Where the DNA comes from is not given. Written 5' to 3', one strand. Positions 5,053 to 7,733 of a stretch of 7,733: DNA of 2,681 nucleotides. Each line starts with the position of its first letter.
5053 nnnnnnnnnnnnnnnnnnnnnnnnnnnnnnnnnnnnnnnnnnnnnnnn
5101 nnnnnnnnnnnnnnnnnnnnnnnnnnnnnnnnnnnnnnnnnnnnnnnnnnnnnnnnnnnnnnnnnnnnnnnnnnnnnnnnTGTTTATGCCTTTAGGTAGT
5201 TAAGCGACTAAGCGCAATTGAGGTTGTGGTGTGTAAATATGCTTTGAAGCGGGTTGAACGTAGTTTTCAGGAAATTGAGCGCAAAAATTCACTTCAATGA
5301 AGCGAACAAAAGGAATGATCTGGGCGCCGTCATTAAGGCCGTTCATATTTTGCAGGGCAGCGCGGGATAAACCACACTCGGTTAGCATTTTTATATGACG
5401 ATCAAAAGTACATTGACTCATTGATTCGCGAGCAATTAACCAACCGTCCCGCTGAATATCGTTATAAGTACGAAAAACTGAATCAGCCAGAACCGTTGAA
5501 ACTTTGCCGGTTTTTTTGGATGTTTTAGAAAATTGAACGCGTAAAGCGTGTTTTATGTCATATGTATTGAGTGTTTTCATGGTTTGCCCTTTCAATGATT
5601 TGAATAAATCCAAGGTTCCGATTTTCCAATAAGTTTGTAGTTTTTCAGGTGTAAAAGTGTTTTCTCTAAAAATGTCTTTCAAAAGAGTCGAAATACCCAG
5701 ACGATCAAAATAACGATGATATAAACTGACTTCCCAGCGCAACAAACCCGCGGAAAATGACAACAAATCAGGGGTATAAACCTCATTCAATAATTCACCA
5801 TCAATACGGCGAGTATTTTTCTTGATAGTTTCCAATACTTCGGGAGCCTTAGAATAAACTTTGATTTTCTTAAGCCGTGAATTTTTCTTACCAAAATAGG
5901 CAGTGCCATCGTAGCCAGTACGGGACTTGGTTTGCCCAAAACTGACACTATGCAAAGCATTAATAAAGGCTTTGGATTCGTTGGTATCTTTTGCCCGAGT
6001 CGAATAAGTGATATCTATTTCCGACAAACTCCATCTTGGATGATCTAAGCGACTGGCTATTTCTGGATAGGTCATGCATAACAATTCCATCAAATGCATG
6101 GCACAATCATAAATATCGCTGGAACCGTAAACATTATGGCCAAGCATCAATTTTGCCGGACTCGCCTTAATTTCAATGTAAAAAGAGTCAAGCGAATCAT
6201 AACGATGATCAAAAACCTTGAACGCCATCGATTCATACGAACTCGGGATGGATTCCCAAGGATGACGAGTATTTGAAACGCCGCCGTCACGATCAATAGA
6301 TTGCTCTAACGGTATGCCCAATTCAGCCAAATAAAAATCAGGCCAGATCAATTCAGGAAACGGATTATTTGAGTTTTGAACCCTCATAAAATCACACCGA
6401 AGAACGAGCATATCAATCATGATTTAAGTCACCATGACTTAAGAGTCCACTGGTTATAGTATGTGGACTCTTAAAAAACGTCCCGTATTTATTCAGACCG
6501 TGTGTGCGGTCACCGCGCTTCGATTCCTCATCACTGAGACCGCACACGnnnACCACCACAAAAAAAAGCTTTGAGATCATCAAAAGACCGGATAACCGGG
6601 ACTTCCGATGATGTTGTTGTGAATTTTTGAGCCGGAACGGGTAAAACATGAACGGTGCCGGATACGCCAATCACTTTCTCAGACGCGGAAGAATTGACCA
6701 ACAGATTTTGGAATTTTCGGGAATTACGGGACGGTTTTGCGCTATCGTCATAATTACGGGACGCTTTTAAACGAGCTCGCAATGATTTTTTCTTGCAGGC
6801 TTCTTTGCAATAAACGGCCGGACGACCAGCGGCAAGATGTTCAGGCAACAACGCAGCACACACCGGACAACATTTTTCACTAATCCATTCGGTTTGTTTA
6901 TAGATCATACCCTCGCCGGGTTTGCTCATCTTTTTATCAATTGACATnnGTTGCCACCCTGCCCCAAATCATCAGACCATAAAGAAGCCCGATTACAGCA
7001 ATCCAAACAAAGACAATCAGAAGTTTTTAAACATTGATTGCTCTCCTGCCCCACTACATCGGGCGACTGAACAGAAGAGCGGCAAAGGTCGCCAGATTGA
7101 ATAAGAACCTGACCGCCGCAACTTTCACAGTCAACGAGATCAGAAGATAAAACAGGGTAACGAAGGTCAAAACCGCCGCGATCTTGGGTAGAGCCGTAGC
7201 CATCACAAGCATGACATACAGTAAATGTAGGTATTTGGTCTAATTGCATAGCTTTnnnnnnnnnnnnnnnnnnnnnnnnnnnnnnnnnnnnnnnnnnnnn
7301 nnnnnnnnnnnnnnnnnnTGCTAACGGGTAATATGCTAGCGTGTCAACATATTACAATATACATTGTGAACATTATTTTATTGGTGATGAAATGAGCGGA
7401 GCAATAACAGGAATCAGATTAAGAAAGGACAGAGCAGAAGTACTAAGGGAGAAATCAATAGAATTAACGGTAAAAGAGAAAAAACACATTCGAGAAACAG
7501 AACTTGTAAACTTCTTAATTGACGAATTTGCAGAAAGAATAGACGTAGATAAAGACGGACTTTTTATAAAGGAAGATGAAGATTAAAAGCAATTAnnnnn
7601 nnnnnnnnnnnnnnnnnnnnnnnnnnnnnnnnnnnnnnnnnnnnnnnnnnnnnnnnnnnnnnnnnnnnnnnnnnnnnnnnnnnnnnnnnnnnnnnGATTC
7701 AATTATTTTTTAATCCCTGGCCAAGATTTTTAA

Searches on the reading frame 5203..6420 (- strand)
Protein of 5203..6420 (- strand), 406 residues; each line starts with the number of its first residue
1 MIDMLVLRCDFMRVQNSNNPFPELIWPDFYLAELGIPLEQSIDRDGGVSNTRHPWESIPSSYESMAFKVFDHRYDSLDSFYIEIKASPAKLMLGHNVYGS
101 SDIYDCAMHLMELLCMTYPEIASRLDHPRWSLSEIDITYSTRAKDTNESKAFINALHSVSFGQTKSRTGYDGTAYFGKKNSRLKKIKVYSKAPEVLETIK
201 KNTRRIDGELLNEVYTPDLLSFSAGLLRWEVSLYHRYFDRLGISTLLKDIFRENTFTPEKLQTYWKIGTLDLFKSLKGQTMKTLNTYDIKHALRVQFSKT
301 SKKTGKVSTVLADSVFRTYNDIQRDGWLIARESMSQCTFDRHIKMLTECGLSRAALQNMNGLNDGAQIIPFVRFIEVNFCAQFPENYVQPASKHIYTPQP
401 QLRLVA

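Call 4: search_protein_families(library=pfam, proteins=[window:5203-6420:-], max_evalue=1)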
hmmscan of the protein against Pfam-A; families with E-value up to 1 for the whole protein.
window:5203-6420:- (406 aa): 2 families
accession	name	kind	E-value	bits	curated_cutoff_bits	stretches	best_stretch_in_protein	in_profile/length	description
PF05144.20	Phage_CRI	-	1.9e-40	139.5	21.7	1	1-244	1-224/232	Replication-associated protein G2P N-terminal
PF05155.20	G2P_X_C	-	3.7e-10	40.7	25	1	304-392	4-87/88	Replication-associated protein G2P C-terminal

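Call 5: search_protein_families(library=phrogs, proteins=[window:5203-6420:-], max_evalue=1)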
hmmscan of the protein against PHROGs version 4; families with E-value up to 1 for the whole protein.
window:5203-6420:- (406 aa): 5 families
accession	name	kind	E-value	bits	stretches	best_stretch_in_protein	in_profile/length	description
phrog_702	-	DNA, RNA and nucleotide metabolism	1.1e-80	272.6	1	1-399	2-375/382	replication protein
phrog_16882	-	unknown function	3e-38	132.5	1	33-201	35-211/230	-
phrog_8855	-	DNA, RNA and nucleotide metabolism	9.1e-28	98.6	1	167-394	6-238/255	replication protein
phrog_20774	-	unknown function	5.6e-14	53.1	1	265-393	58-180/285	-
phrog_17473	-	unknown function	0.053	13.9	1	259-330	206-273/298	-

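Call 11: find_related_loci(query=window:5203-6420:-, collection=viral_contigs, flank=10000)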
Query window:5203-6420:- (406 aa) in viral_contigs; peptide patterns used: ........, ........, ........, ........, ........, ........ (x = any residue, [..] = any of these).
18 stretches matched a pattern; 14 encode a relative of the query (tblastn E <= 1e-3); 14 distinct loci.
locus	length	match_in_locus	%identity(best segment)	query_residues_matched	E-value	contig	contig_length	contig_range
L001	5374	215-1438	78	1-406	0e+0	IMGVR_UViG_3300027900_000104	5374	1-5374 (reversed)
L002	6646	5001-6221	76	1-406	0e+0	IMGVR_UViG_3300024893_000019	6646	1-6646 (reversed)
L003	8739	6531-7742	76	1-406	0e+0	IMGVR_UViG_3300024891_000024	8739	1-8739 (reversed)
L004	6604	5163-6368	74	1-406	0e+0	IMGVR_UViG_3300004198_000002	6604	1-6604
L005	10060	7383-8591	73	1-406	0e+0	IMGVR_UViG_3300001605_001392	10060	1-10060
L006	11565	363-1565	73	1-406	0e+0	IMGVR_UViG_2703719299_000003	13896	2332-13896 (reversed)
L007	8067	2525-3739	70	1-406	0e+0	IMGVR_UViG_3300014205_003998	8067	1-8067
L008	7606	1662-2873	67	1-406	0e+0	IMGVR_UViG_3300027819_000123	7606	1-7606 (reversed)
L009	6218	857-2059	64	1-402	4e-180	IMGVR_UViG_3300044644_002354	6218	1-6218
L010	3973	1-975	73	75-399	2e-171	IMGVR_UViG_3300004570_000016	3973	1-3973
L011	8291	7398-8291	69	1-301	2e-141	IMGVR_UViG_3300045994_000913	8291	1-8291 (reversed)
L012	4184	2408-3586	45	1-406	4e-106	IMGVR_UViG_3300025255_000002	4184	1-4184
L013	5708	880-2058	45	1-406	2e-105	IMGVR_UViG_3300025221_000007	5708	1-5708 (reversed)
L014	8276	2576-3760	44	1-384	2e-97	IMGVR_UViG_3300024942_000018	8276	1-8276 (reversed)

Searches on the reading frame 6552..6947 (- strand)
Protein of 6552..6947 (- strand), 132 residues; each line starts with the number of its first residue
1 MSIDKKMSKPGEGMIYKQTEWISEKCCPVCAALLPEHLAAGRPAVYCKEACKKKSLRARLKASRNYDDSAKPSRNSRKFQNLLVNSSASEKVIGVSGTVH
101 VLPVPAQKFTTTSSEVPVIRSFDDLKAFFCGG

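Call 4: search_protein_families(library=pfam, proteins=[window:6552-6947:-], max_evalue=1)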
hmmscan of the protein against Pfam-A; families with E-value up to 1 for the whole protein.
window:6552-6947:- (132 aa): 0 families

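Call 5: search_protein_families(library=phrogs, proteins=[window:6552-6947:-], max_evalue=1)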
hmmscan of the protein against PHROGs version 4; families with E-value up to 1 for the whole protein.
window:6552-6947:- (132 aa): 5 families
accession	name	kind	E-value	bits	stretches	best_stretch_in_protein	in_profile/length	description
phrog_38296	-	unknown function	0.032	15.5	1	77-129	6-57/90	-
phrog_20087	-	tail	0.08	13.9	1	45-121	57-132/170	tail protein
phrog_6975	-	unknown function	0.16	13.2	1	26-84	15-70/149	-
phrog_8643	-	DNA, RNA and nucleotide metabolism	0.16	12.7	1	26-63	3-38/179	DNA polymerase/primase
phrog_3339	-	DNA, RNA and nucleotide metabolism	0.24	11.4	1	17-86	66-123/536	homing endonuclease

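Call 7: search_protein_families(library=padloc, proteins=[window:6552-6947:-], max_evalue=1)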
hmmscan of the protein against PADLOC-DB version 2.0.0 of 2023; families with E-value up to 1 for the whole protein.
window:6552-6947:- (132 aa): 0 families

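Call 8: search_protein_families(library=ncbifam, proteins=[window:6552-6947:-], max_evalue=1)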
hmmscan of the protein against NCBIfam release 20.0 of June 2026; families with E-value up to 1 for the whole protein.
window:6552-6947:- (132 aa): 0 families

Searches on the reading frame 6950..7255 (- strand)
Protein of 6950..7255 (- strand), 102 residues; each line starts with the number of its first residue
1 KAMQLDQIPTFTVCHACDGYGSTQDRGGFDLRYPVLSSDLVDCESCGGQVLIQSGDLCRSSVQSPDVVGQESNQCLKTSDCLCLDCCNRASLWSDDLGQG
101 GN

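Call 4: search_protein_families(library=pfam, proteins=[window:6950-7255:-], max_evalue=1)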
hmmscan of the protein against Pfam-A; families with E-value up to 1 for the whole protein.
window:6950-7255:- (102 aa): 1 family
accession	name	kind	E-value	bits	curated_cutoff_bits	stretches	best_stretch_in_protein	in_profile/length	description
PF15431.11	TMEM190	-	0.19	12.2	25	1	37-59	14-36/128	Transmembrane protein 190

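Call 5: search_protein_families(library=phrogs, proteins=[window:6950-7255:-], max_evalue=1)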
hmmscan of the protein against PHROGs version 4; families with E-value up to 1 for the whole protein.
window:6950-7255:- (102 aa): 0 families

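Call 7: search_protein_families(library=padloc, proteins=[window:6950-7255:-], max_evalue=1)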
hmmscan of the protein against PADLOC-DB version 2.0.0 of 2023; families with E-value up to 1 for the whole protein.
window:6950-7255:- (102 aa): 0 families

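Call 8: search_protein_families(library=ncbifam, proteins=[window:6950-7255:-], max_evalue=1)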
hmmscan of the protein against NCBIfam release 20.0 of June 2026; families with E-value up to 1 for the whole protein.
window:6950-7255:- (102 aa): 0 families

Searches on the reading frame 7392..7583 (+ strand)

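Call 4: search_protein_families(library=pfam, proteins=[window:7392-7583:+], max_evalue=1)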
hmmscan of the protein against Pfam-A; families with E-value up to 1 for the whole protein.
window:7392-7583:+ (64 aa): 0 families

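Call 5: search_protein_families(library=phrogs, proteins=[window:7392-7583:+], max_evalue=1)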
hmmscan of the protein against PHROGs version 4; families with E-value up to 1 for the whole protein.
window:7392-7583:+ (64 aa): 5 families
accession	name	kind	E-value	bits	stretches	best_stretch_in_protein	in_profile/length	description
phrog_5642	-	unknown function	1.4e-11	45.2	1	4-57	5-62/68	-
phrog_2503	-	unknown function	2.7e-05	24.6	1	6-48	6-48/65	-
phrog_5219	-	unknown function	0.0012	19.8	1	9-53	6-50/63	-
phrog_21606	-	unknown function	0.039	15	1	6-58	104-156/181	-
phrog_24997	-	unknown function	0.19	12.5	1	4-60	82-140/186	-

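Call 7: search_protein_families(library=padloc, proteins=[window:7392-7583:+], max_evalue=1)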
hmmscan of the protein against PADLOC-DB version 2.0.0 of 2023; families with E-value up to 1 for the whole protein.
window:7392-7583:+ (64 aa): 0 families

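Call 8: search_protein_families(library=ncbifam, proteins=[window:7392-7583:+], max_evalue=1)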
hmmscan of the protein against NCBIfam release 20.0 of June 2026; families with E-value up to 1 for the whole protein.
window:7392-7583:+ (64 aa): 0 families
